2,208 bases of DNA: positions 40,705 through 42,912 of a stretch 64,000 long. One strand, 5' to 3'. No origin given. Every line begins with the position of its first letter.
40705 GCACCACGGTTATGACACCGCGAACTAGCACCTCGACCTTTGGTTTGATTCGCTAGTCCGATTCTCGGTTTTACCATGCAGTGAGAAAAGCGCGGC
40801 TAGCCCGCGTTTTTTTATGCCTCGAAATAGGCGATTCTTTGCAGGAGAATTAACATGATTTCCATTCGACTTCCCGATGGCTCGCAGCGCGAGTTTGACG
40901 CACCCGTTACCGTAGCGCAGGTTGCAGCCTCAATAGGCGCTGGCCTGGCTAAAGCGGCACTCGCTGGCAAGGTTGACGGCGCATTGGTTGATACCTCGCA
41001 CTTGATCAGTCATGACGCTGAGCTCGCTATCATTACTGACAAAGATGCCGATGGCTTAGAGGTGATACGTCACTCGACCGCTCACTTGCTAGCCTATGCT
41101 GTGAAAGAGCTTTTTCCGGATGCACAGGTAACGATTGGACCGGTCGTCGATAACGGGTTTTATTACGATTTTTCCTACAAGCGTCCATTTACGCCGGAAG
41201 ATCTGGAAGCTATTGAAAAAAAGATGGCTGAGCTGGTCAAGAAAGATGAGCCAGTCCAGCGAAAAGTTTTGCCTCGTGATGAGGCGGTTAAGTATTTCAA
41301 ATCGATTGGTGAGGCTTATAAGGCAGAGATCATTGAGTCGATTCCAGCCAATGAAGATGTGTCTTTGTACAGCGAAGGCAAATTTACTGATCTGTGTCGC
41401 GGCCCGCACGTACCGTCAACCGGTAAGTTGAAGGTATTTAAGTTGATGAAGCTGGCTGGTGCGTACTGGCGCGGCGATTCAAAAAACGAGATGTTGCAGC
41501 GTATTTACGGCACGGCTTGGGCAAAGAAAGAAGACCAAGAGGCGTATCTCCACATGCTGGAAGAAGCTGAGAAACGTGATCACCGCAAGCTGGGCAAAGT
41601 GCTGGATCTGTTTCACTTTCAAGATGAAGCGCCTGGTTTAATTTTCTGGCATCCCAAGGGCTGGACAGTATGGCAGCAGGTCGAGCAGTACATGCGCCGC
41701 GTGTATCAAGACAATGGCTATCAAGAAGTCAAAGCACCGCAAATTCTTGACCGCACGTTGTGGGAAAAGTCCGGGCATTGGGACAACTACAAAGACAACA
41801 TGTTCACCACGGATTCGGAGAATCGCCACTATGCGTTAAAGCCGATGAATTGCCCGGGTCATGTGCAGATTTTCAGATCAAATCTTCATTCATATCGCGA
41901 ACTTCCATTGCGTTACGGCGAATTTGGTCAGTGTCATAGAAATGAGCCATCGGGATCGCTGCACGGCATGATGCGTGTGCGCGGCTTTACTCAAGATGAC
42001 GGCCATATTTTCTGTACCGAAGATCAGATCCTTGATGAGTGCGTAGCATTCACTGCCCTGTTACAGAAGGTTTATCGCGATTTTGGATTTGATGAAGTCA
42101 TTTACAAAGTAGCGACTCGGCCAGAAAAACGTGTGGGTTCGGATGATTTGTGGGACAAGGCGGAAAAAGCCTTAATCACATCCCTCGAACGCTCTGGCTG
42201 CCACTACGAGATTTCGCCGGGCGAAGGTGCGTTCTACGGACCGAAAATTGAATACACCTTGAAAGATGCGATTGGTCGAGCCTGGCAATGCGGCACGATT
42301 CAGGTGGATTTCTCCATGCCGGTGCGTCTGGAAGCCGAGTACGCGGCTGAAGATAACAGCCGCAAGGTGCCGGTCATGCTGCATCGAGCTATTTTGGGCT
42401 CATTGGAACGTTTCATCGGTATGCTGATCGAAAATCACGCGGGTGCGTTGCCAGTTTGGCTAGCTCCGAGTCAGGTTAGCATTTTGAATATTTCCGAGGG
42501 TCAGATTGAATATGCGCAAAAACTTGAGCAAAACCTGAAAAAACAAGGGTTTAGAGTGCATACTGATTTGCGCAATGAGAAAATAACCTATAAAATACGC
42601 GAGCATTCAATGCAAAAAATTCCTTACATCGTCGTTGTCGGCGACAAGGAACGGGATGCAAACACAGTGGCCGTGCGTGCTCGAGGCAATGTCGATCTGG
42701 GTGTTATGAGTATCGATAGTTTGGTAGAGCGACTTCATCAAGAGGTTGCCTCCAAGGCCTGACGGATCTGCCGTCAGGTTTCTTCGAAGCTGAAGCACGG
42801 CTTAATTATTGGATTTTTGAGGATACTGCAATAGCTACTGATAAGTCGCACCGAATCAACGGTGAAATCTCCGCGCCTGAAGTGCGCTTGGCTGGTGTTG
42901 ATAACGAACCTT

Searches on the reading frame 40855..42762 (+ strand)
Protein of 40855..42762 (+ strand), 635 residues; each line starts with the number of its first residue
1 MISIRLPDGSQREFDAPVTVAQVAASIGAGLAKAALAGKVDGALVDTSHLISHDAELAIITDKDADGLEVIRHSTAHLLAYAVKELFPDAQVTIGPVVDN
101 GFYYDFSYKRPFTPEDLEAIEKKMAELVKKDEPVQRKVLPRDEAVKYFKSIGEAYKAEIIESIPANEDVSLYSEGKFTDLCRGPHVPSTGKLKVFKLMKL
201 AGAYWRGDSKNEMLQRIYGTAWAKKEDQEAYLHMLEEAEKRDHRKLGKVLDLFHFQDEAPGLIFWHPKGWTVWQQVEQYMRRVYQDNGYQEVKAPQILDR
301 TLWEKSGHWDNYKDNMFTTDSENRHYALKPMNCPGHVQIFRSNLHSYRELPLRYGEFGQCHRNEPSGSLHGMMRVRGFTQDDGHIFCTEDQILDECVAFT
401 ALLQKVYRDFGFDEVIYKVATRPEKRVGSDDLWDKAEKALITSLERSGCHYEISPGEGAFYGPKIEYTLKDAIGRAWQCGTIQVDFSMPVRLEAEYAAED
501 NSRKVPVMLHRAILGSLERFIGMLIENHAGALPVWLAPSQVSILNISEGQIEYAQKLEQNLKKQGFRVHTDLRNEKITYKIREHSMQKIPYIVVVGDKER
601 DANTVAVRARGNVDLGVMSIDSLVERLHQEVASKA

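Call 12: find_encoding_contigs(protein=window:40855-42762:+, flank=10000, max_places=1)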
Protein window:40855-42762:+ (635 aa): 23 contigs read that carry it; 1 place shown.
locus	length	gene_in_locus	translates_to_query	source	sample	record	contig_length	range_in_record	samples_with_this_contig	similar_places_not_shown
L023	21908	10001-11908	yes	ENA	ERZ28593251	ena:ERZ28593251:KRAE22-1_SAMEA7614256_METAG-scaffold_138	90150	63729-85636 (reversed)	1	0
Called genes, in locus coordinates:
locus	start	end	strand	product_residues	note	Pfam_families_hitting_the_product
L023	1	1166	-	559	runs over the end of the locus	PF01946:Thi4 (weak), PF00890:FAD_binding_2 (faint), PF01266:DAO (weak), PF01494:FAD_binding_3 (weak), PF07992:Pyr_redox_2 (weak), PF13450:NAD_binding_8 (weak), PF21162:ETFQO_UQ-bd, PF05187:Fer4_ETF_QO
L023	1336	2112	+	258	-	PF00106:adh_short, PF08659:KR, PF13561:adh_short_C2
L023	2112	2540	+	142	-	PF13279:4HBT_2, PF03061:4HBT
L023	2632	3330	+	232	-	PF01144:CoA_trans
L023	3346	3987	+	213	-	PF01144:CoA_trans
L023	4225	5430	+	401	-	PF12796:Ank_2 (weak), PF00023:Ank (faint), PF13606:Ank_3 (faint)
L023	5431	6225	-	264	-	PF00106:adh_short, PF08659:KR, PF13561:adh_short_C2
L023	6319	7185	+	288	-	PF00561:Abhydrolase_1, PF12146:Hydrolase_4, PF12697:Abhydrolase_6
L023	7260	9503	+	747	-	PF13328:HD_4, PF04607:RelA_SpoT, PF02824:TGS, PF19296:RelA_AH, PF28438:RelA_RIS, PF01842:ACT (weak), PF13291:ACT_4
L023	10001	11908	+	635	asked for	PF02824:TGS, PF07973:tRNA_SAD, PF00587:tRNA-synt_2b, PF03129:HGTP_anticodon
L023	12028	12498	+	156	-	PF05198:IF3_N, PF00707:IF3_C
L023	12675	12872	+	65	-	PF01632:Ribosomal_L35p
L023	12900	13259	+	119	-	PF00453:Ribosomal_L20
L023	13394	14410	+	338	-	PF02912:Phe_tRNA-synt_N, PF01409:tRNA-synt_2d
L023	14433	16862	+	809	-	PF01588:tRNA_bind, PF03483:B3_4, PF03484:B5, PF17759:tRNA_synthFbeta, PF03147:FDX-ACB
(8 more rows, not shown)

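Call 100: find_encoding_contigs(protein=window:40855-42762:+, flank=10000, max_places=10)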
Protein window:40855-42762:+ (635 aa): 23 contigs read that carry it; 10 places shown.
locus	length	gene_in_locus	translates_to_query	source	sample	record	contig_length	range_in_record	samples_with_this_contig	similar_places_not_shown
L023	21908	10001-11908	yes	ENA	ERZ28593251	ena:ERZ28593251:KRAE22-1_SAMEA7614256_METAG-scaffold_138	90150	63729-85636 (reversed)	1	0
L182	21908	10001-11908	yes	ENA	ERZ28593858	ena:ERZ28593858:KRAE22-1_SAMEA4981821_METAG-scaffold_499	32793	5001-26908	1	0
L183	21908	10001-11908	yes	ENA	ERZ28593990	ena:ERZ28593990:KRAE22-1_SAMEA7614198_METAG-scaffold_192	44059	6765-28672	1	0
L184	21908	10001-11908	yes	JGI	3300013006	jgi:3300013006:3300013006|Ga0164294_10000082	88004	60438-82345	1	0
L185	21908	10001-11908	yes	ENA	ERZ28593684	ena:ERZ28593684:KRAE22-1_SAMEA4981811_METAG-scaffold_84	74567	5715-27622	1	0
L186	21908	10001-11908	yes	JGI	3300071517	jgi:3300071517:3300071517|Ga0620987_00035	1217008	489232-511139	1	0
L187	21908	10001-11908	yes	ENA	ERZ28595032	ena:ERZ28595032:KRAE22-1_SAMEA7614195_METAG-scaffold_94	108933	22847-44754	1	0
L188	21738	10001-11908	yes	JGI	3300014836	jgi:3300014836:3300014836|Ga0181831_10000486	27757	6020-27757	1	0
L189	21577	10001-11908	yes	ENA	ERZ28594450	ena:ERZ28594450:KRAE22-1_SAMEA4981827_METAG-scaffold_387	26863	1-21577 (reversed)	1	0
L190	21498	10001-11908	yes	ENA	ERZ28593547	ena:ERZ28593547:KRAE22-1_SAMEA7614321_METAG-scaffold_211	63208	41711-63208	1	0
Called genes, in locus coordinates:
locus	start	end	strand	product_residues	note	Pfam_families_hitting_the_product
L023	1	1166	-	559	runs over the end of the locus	PF01946:Thi4 (weak), PF00890:FAD_binding_2 (faint), PF01266:DAO (weak), PF01494:FAD_binding_3 (weak), PF07992:Pyr_redox_2 (weak), PF13450:NAD_binding_8 (weak), PF21162:ETFQO_UQ-bd, PF05187:Fer4_ETF_QO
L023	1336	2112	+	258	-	PF00106:adh_short, PF08659:KR, PF13561:adh_short_C2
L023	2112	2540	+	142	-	PF13279:4HBT_2, PF03061:4HBT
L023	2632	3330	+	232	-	PF01144:CoA_trans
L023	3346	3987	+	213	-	PF01144:CoA_trans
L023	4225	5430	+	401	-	PF12796:Ank_2 (weak), PF00023:Ank (faint), PF13606:Ank_3 (faint)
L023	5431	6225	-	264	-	PF00106:adh_short, PF08659:KR, PF13561:adh_short_C2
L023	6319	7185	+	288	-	PF00561:Abhydrolase_1, PF12146:Hydrolase_4, PF12697:Abhydrolase_6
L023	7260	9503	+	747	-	PF13328:HD_4, PF04607:RelA_SpoT, PF02824:TGS, PF19296:RelA_AH, PF28438:RelA_RIS, PF01842:ACT (weak), PF13291:ACT_4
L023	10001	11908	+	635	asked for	PF02824:TGS, PF07973:tRNA_SAD, PF00587:tRNA-synt_2b, PF03129:HGTP_anticodon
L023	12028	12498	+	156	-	PF05198:IF3_N, PF00707:IF3_C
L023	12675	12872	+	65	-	PF01632:Ribosomal_L35p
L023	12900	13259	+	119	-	PF00453:Ribosomal_L20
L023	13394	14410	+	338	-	PF02912:Phe_tRNA-synt_N, PF01409:tRNA-synt_2d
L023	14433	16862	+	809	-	PF01588:tRNA_bind, PF03483:B3_4, PF03484:B5, PF17759:tRNA_synthFbeta, PF03147:FDX-ACB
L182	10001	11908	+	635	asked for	PF02824:TGS, PF07973:tRNA_SAD, PF00587:tRNA-synt_2b, PF03129:HGTP_anticodon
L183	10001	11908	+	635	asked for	PF02824:TGS, PF07973:tRNA_SAD, PF00587:tRNA-synt_2b, PF03129:HGTP_anticodon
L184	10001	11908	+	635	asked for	PF02824:TGS, PF07973:tRNA_SAD, PF00587:tRNA-synt_2b, PF03129:HGTP_anticodon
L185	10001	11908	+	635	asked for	PF02824:TGS, PF07973:tRNA_SAD, PF00587:tRNA-synt_2b, PF03129:HGTP_anticodon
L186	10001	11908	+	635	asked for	PF02824:TGS, PF07973:tRNA_SAD, PF00587:tRNA-synt_2b, PF03129:HGTP_anticodon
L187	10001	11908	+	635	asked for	PF02824:TGS, PF07973:tRNA_SAD, PF00587:tRNA-synt_2b, PF03129:HGTP_anticodon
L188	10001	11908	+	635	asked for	PF02824:TGS, PF07973:tRNA_SAD, PF00587:tRNA-synt_2b, PF03129:HGTP_anticodon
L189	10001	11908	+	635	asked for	PF02824:TGS, PF07973:tRNA_SAD, PF00587:tRNA-synt_2b, PF03129:HGTP_anticodon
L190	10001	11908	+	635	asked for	PF02824:TGS, PF07973:tRNA_SAD, PF00587:tRNA-synt_2b, PF03129:HGTP_anticodon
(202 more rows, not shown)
